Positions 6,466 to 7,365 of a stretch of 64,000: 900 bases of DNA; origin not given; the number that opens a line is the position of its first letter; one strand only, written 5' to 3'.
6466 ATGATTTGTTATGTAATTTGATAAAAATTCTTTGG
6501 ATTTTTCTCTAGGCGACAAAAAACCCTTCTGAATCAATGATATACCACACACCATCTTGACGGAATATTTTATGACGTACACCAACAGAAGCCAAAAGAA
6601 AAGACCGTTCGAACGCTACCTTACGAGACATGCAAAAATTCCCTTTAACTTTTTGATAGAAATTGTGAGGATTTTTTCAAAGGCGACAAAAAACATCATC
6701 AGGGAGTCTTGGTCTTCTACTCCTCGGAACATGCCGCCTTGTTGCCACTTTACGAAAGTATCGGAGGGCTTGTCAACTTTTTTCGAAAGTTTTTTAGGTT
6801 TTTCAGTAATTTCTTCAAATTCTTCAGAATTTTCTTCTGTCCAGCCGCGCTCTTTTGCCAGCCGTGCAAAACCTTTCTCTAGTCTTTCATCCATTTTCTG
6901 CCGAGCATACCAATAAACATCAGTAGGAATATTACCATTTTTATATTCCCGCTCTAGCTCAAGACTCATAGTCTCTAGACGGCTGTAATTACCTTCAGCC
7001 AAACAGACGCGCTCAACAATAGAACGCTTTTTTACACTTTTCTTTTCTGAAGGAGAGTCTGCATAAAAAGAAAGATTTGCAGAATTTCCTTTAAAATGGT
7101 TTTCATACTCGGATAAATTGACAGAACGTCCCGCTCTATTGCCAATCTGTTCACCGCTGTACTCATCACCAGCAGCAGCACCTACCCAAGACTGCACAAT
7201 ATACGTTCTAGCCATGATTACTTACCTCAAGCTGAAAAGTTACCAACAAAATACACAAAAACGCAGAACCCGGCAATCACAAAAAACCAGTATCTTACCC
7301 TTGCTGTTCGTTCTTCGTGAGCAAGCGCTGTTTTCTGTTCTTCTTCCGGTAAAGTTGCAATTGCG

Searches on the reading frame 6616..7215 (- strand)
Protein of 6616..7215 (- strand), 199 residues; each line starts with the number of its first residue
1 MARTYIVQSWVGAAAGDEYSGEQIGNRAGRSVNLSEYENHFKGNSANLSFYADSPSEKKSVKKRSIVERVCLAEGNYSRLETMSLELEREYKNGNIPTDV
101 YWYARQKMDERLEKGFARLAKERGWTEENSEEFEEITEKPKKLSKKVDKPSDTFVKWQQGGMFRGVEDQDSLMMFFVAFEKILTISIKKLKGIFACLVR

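Call 64: search_protein_families(library=phrogs, proteins=[window:6616-7215:-], max_evalue=0.001)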
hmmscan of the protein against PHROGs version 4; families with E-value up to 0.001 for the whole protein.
window:6616-7215:- (199 aa): 1 family
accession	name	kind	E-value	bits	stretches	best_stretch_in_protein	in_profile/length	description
phrog_16605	-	unknown function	0.00023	22.5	0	1-142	1-156/184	-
